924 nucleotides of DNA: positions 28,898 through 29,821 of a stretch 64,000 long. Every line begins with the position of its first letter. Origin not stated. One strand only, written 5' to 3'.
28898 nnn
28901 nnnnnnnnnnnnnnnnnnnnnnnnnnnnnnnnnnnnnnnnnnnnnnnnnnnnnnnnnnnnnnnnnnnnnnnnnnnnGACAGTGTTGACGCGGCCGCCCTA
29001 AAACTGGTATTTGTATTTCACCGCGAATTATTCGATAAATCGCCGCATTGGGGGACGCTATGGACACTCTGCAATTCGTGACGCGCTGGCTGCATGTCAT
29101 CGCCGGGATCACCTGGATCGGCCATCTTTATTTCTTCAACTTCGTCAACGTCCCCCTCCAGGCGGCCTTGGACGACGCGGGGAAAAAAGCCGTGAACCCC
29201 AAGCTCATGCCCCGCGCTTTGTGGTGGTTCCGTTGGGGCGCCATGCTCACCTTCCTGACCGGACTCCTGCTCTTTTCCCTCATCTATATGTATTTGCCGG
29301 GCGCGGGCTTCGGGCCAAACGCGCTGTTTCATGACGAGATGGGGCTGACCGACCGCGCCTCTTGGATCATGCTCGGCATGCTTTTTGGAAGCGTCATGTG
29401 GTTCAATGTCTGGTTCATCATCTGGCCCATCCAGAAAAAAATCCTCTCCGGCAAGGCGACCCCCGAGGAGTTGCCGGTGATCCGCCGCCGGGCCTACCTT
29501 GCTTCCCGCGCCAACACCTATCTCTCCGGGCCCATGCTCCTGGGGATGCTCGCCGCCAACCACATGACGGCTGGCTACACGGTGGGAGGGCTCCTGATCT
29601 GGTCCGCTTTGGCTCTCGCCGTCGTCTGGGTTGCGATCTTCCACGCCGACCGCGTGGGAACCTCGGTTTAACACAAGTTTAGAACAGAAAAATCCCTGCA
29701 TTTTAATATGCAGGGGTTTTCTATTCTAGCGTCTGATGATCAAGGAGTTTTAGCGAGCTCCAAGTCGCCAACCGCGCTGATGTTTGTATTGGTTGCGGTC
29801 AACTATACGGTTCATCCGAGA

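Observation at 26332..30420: tRNA-Gly(CCC)-associated accessory patch: AbiEi/AbiEii toxin-antitoxin, Cys/His-rich secreted protein and a 45%-GC lipoprotein ORFan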

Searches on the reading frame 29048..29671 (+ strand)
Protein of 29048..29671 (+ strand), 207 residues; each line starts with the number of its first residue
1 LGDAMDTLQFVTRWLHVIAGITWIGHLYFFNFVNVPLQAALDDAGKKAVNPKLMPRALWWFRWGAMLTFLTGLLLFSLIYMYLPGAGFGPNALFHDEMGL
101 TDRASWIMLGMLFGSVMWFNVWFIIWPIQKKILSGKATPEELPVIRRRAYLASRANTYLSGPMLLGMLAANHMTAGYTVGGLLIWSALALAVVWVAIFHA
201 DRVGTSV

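Call 4: search_protein_families(library=pfam, proteins=[window:29048-29671:+], max_evalue=0.01)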
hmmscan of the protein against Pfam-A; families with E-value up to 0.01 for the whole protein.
window:29048-29671:+ (207 aa): 1 family
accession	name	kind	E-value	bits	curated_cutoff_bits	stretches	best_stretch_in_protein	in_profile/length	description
PF06181.16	Urate_ox_N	-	4.2e-25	89.2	26.9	2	100-197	167-265/295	Urate oxidase N-terminal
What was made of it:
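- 29060..29671 (+): PuuD-like membrane protein (Urate_ox_N domain only), a conserved backbone gene and not cargo. PF06181 E 4e-25 (call 4).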

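Call 5: search_protein_families(library=padloc, proteins=[window:29048-29671:+], max_evalue=0.01)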
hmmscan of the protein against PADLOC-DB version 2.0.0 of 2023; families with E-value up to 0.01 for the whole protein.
window:29048-29671:+ (207 aa): 0 families

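Call 27: search_protein_families(library=ncbifam, proteins=[window:29048-29671:+], max_evalue=1)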
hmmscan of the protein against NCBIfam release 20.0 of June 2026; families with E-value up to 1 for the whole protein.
window:29048-29671:+ (207 aa): 1 family
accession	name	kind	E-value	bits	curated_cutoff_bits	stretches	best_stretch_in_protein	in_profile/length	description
NF002011.0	PRK00816.1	equivalog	0.0027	16.9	415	1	105-196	221-314/352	electron transport complex subunit RsxD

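Call 33: find_homologous_proteins(query=window:29048-29671:+, max_evalue=1e-10)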
Query window:29048-29671:+ (207 aa): 7818 proteins with E <= 1e-10 among 8000 candidates; the best 120 are listed.
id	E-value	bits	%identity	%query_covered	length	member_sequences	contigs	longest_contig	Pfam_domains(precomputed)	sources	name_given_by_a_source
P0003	1.3e-131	455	100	98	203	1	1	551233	PF06181.17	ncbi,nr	ncbi:MAG: urate hydroxylase PuuD [Elusimicrobia bacterium]|nr:urate hydroxylase PuuD [Elusimicrobiot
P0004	2.3e-103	363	80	98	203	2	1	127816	PF06181.17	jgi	jgi:uncharacterized membrane protein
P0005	6.2e-101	355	78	98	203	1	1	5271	PF06181.17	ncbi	-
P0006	1.6e-100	353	77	98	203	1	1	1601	PF06181.17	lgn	-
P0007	3.6e-100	352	76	98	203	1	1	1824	PF06181.17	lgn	-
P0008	4.3e-100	352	78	98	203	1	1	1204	PF06181.17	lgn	-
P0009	5.4e-100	352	76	98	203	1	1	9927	PF06181.17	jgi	jgi:uncharacterized membrane protein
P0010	1.1e-99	351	76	100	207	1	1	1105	PF06181.17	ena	-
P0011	2.3e-98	346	77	98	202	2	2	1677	PF06181.17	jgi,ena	-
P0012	3.1e-98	346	76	99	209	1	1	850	PF06181.17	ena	-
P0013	3.0e-97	343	75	98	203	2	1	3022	PF06181.17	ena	-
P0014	6.4e-96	338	74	98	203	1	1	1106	PF06181.17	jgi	jgi:uncharacterized membrane protein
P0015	6.2e-95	335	74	98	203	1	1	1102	PF06181.17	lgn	-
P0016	7.6e-93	328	71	99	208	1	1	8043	PF06181.17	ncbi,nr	ncbi:MAG: urate hydroxylase PuuD [Elusimicrobia bacterium]|nr:urate hydroxylase PuuD [Elusimicrobiot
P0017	7.4e-92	325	72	100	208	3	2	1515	PF06181.17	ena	-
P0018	9.3e-92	325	71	98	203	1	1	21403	PF06181.17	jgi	jgi:uncharacterized membrane protein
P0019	1.3e-91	324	75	98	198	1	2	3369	PF06181.17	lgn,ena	-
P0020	5.1e-91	322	70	99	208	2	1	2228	PF06181.17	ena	-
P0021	1.2e-90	321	71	100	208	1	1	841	PF06181.17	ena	-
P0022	1.4e-90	321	71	98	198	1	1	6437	PF06181.17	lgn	-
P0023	6.5e-89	315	68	100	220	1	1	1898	PF06181.17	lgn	-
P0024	6.5e-89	315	71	98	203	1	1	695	PF06181.17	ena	-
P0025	1.3e-88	314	73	97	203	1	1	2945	PF06181.17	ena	-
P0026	3.0e-88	313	72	98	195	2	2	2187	PF06181.17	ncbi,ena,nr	ncbi:MAG: hypothetical protein A3J74_02210 [Elusimicrobia bacterium RIFCSPHIGHO2_02_FULL_57_9]|nr:MA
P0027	6.5e-88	312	71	98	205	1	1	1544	PF06181.17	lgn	-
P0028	8.1e-88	312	70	100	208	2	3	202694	PF06181.17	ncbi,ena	-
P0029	8.2e-88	312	69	98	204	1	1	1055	PF06181.17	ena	-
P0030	1.0e-87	312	68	97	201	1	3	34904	PF06181.17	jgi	-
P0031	1.1e-87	311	79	83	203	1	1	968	PF06181.17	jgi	-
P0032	1.3e-87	311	69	98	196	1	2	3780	PF06181.17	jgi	jgi:uncharacterized membrane protein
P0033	8.4e-87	309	68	100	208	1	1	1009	PF06181.17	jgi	jgi:uncharacterized membrane protein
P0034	1.2e-86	308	67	100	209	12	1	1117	PF06181.17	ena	-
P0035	1.3e-86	308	69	100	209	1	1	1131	PF06181.17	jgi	jgi:uncharacterized membrane protein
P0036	1.5e-86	308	69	98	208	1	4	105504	PF06181.17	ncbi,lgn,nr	ncbi:MAG: urate hydroxylase PuuD [Elusimicrobia bacterium]|nr:urate hydroxylase PuuD [Elusimicrobiot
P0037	1.8e-86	307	67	100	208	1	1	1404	PF06181.17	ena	-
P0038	2.1e-86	307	68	99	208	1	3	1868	PF06181.17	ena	-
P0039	2.7e-86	307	70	100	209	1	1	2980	PF06181.17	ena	-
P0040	3.0e-86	307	72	84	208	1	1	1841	PF06181.17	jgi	jgi:uncharacterized membrane protein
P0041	3.8e-86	306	70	97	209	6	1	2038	PF06181.17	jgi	-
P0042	7.4e-86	305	68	100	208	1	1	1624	PF06181.17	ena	-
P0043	1.4e-85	305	68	100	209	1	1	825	PF06181.17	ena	-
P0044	2.2e-85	304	66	100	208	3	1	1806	PF06181.17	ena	-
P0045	2.7e-85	304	65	100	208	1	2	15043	PF06181.17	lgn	-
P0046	3.2e-85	303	67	99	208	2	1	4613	PF06181.17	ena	-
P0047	4.0e-85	303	67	100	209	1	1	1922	PF06181.17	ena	-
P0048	5.9e-85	303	66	100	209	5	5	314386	PF06181.17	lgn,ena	-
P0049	7.8e-85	302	67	100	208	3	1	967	PF06181.17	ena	-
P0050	9.0e-85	302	66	100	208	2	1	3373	PF06181.17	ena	-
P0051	9.0e-85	302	64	100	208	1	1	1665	PF06181.17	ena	-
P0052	1.0e-84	302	65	97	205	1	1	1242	PF06181.17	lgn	-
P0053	1.2e-84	302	67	100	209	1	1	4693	PF06181.17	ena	-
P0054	1.4e-84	301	69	98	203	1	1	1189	PF06181.17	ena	-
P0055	1.4e-84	301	65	100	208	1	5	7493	PF06181.17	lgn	-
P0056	1.5e-84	301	67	100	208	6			PF06181.17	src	-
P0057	1.7e-84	301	65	100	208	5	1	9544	PF06181.17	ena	-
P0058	1.9e-84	301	64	100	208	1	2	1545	PF06181.17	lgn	-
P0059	1.9e-84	301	66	100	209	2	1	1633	PF06181.17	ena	-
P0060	2.2e-84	301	66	100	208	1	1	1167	PF06181.17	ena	-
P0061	2.2e-84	301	64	100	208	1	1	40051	PF06181.17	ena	-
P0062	2.3e-84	301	67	100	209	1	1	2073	PF06181.17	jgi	jgi:uncharacterized membrane protein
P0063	2.4e-84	301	64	100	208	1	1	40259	PF06181.17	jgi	-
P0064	2.4e-84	300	68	100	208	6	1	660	PF06181.17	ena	-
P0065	2.5e-84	300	68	99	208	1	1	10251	PF06181.17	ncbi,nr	ncbi:MAG: urate hydroxylase PuuD [Acidobacteria bacterium]|nr:urate hydroxylase PuuD [Acidobacteriot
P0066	2.7e-84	300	65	100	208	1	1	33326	PF06181.17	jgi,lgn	jgi:uncharacterized membrane protein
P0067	3.4e-84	300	64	100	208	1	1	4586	PF06181.17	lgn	-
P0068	4.0e-84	300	65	100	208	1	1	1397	PF06181.17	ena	-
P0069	4.2e-84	300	64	100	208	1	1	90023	PF06181.17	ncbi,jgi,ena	-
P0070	4.3e-84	300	66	100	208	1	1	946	PF06181.17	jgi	-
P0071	4.5e-84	300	69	98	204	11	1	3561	PF06181.17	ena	-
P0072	5.0e-84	299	67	100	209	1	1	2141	PF06181.17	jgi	-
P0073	6.2e-84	299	65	100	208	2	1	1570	PF06181.17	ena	-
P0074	6.5e-84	299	66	98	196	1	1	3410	PF06181.17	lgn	-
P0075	7.3e-84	299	66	100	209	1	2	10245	PF06181.17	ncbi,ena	-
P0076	8.3e-84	299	70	97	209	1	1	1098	PF06181.17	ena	-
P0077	1.1e-83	298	67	100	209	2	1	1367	PF06181.17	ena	-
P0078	1.4e-83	298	64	99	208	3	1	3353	PF06181.17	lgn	-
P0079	1.7e-83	298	67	100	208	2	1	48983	PF06181.17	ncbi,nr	ncbi:MAG: urate hydroxylase PuuD [Elusimicrobia bacterium]|nr:urate hydroxylase PuuD [Elusimicrobiot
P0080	1.7e-83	298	66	100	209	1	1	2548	PF06181.17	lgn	-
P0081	1.8e-83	298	68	100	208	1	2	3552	PF06181.17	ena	-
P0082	1.8e-83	298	67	100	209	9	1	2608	PF06181.17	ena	-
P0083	2.0e-83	298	65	100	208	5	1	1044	PF06181.17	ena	-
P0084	2.2e-83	297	64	100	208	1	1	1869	PF06181.17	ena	-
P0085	2.6e-83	297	68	100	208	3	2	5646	PF06181.17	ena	-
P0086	2.6e-83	297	67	99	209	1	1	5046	PF06181.17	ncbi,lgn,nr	ncbi:MAG TPA: urate hydroxylase PuuD [Terriglobia bacterium]|nr:urate hydroxylase PuuD [Terriglobia 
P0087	2.8e-83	297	66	100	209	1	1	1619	PF06181.17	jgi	jgi:uncharacterized membrane protein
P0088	3.2e-83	297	65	100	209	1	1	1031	PF06181.17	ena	-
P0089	3.5e-83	297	66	100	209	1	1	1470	PF06181.17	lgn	-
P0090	3.7e-83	297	66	100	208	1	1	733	PF06181.17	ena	-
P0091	4.2e-83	296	65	100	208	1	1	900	PF06181.17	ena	-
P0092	4.2e-83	296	67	100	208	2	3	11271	PF06181.17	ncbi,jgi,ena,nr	ncbi:MAG: hypothetical protein A3J28_02190 [Acidobacteria bacterium RIFCSPLOWO2_12_FULL_60_22]|nr:MA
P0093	4.3e-83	296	66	99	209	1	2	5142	PF06181.17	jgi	jgi:uncharacterized membrane protein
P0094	5.1e-83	296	67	98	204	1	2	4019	PF06181.17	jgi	jgi:uncharacterized membrane protein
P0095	5.3e-83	296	67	100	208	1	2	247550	PF06181.17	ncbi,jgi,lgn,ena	-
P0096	5.6e-83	296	64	99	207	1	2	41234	PF06181.17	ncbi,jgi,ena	-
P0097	6.5e-83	296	65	100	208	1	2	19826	PF06181.17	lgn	-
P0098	6.6e-83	296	65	99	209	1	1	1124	PF06181.17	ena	-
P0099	6.6e-83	296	64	100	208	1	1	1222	PF06181.17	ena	-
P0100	6.8e-83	296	64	100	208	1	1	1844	PF06181.17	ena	-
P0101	7.0e-83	296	66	99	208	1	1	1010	PF06181.17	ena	-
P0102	7.3e-83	296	64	99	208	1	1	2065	PF06181.17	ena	-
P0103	8.4e-83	295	65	100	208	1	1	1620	PF06181.17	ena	-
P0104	9.2e-83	295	62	100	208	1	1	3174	PF06181.17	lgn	-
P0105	1.1e-82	295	64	99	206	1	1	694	PF06181.17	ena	-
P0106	1.1e-82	295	67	98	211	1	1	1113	PF06181.17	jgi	-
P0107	1.1e-82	295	66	100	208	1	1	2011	PF06181.17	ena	-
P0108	1.2e-82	295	65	99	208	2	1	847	PF06181.17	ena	-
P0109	1.2e-82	295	64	100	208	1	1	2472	PF06181.17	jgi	jgi:uncharacterized membrane protein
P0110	1.3e-82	295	68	98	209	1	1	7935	PF06181.17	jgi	jgi:uncharacterized membrane protein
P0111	1.7e-82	294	65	100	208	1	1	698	PF06181.17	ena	-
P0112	1.8e-82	294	64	100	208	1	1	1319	PF06181.17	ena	-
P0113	1.8e-82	294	70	85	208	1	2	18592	PF06181.17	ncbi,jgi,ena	-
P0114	2.0e-82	294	65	98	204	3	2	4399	PF06181.17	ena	-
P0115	2.1e-82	294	66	100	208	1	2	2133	PF06181.17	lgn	-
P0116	2.2e-82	294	64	99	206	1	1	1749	PF06181.17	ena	-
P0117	2.5e-82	294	64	99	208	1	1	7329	PF06181.17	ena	-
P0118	2.6e-82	294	64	99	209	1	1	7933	PF06181.17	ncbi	-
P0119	3.0e-82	294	65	100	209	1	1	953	PF06181.17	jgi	-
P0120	3.0e-82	294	65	100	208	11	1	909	PF06181.17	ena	-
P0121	3.1e-82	294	66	100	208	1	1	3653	PF06181.17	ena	-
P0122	3.2e-82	294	64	100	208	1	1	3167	PF06181.17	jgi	jgi:uncharacterized membrane protein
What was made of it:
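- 29060..29671 (+): 7818 homologues at E <= 1e-10, the nearest 80% identical (call 33).
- Checked: It is a conserved native gene (call 33).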

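Call 34: find_encoding_contigs(protein=P0004, flank=10000, max_places=3)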
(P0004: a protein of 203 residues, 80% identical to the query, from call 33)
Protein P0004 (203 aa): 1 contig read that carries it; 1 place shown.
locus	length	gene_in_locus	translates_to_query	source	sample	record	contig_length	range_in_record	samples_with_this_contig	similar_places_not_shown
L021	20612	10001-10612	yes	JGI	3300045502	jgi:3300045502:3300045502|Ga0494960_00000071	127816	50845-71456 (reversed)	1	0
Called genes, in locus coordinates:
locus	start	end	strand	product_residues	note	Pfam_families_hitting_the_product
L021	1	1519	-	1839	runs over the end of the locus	PF13964:Beta-prop_Calicin, PF24981:Beta-prop_ATRN-LZTR1, PF13415:Beta-prop_FBX42, PF24681:Kelch_KLHDC2_KLHL20_DRC7, PF13418:Beta-prop_TYW4, PF24981:Beta-prop_ATRN-LZTR1, PF25210:Kelch_FKB95, PF24681:Kelch_KLHDC2_KLHL20_DRC7, +11 more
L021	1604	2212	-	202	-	PF16561:AMPK1_CBM (weak)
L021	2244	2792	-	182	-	PF00702:Hydrolase (weak), PF08282:Hydrolase_3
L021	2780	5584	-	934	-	PF00923:TAL_FSA, PF00342:PGI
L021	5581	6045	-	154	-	PF02502:LacAB_rpiB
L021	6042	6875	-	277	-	PF01869:BcrAD_BadFG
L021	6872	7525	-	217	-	-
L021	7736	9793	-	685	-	PF13424:TPR_12 (faint), PF00515:TPR_1 (faint), PF07719:TPR_2 (faint), PF13181:TPR_8 (faint), PF13414:TPR_11 (faint), PF13432:TPR_16 (weak), PF14559:TPR_19 (weak), PF08486:SpoIID, +1 more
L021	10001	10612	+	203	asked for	PF06181:Urate_ox_N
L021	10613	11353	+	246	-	-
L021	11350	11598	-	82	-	PF09360:zf-CDGSH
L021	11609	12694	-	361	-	-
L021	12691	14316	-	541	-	PF01565:FAD_binding_4, PF04030:ALO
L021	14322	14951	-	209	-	-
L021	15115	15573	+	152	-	PF07963:N_methyl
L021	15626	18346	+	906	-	PF00512:HisKA, PF02518:HATPase_c, PF24896:Receiver_CRE1 (faint), PF00072:Response_reg, PF01627:Hpt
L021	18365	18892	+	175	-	-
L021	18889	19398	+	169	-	PF07963:N_methyl (weak)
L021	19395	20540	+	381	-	PF23981:DUF7305 (faint)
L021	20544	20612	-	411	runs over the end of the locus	PF28597:T2SSF_N, PF00482:T2SSF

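Call 35: find_encoding_contigs(protein=P0003, flank=10000, max_places=3)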
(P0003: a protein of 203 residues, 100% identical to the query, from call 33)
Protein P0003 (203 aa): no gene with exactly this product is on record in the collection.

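Call 43: find_encoding_contigs(protein=P0009, flank=10000, max_places=2)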
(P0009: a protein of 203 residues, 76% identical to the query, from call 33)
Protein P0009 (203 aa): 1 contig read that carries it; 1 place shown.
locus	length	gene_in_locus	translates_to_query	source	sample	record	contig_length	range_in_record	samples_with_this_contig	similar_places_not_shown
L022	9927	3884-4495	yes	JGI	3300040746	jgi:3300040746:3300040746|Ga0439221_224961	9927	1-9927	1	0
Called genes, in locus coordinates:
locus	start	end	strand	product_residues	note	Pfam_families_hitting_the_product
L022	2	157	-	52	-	?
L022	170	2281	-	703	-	PF07719:TPR_2 (faint), PF13174:TPR_6 (faint), PF13181:TPR_8 (faint), PF13424:TPR_12 (faint), PF13428:TPR_14 (faint), PF13432:TPR_16 (weak), PF14559:TPR_19, PF08486:SpoIID, +2 more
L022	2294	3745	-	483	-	PF02310:B12-binding, PF04055:Radical_SAM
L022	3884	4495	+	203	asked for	PF06181:Urate_ox_N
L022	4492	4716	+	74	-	PF09360:zf-CDGSH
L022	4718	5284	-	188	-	PF01227:GTP_cyclohydroI, PF14489:QueF (weak)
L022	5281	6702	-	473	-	PF02789:Peptidase_M17_N, PF00883:Peptidase_M17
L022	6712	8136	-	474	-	PF01743:PolyA_pol, PF12627:PolyA_pol_RNAbd, PF01966:HD, PF13735:tRNA_NucTran2_2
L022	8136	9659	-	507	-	PF00501:AMP-binding, PF13193:AMP-binding_C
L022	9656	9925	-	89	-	?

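Call 44: find_encoding_contigs(protein=P0018, flank=10000, max_places=2)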
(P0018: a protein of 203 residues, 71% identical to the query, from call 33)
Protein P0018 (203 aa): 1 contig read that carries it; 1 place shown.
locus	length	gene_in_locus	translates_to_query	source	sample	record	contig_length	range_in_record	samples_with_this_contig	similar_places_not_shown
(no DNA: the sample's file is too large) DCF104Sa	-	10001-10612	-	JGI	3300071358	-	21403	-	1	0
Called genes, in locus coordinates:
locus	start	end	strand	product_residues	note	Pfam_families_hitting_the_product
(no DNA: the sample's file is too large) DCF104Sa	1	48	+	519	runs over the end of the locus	PF00072:Response_reg, PF00027:cNMP_binding, PF00512:HisKA, PF02518:HATPase_c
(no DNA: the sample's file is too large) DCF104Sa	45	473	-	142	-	PF13340:DUF4096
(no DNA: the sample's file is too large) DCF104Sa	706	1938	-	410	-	PF01875:Memo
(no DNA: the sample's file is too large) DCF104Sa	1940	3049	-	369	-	-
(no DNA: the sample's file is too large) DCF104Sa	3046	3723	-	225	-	PF02433:FixO (faint), PF00034:Cytochrom_C, PF13442:Cytochrome_CBB3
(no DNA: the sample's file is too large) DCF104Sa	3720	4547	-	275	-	PF01040:UbiA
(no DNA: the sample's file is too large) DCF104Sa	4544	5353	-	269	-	PF02628:COX15-CtaA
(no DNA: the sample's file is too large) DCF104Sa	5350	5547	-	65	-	-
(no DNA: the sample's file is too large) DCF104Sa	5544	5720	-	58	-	-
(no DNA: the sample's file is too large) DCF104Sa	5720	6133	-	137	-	PF03626:COX4_pro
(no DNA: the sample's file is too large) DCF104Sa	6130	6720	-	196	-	PF00510:COX3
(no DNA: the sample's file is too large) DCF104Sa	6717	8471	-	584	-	PF00115:COX1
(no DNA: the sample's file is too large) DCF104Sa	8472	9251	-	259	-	PF00116:COX2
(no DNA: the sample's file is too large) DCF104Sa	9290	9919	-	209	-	PF00034:Cytochrom_C, PF13442:Cytochrome_CBB3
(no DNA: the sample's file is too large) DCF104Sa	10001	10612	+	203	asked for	PF06181:Urate_ox_N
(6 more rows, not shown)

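Call 45: find_encoding_contigs(protein=P0005, flank=10000, max_places=2)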
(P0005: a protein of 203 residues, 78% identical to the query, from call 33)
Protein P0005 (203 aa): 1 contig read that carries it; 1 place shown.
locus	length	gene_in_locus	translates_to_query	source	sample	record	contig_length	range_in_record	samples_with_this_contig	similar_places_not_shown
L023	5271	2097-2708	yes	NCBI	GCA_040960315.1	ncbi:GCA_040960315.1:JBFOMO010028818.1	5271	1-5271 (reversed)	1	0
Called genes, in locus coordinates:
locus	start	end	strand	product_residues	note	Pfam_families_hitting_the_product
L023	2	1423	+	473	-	?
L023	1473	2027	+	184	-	PF01227:GTP_cyclohydroI, PF14489:QueF (weak)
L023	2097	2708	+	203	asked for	PF06181:Urate_ox_N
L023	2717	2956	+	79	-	PF09360:zf-CDGSH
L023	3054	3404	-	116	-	PF01451:LMWPc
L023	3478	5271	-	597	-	?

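Call 53: search_protein_families(library=pfam, proteins=[L022:2294-3745:-, L021:10613-11353:+], max_evalue=0.001)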
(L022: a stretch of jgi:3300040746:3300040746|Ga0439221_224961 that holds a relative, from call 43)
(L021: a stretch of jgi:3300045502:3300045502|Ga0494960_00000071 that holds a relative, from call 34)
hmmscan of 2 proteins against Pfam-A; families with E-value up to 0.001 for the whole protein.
L022:2294-3745:- (483 aa): 2 families
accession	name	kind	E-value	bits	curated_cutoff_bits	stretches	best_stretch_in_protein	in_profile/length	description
PF04055.27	Radical_SAM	-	8.2e-20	72.1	29.5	1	200-357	4-166/166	Radical SAM superfamily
PF02310.24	B12-binding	-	6.4e-17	61.9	32.1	1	20-129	11-120/121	B12 binding domain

L021:10613-11353:+ (246 aa): 0 families

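Call 61: find_encoding_contigs(protein=P0016, flank=8000, max_places=2)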
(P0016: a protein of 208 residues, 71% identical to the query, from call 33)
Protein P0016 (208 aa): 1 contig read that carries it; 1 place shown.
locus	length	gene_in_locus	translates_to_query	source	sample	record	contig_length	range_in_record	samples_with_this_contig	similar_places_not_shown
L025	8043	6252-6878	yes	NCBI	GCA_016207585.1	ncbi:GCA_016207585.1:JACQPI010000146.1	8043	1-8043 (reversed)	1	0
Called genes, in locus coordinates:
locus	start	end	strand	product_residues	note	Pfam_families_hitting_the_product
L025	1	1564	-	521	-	?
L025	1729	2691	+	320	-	PF02265:S1-P1_nuclease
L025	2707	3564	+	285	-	PF13485:Peptidase_MA_2 (weak)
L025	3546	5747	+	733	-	PF00403:HMA, PF00122:E1-E2_ATPase, PF00702:Hydrolase, PF08282:Hydrolase_3 (faint)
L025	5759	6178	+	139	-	PF14489:QueF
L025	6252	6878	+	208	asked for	PF06181:Urate_ox_N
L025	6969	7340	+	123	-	PF00072:Response_reg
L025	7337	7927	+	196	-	-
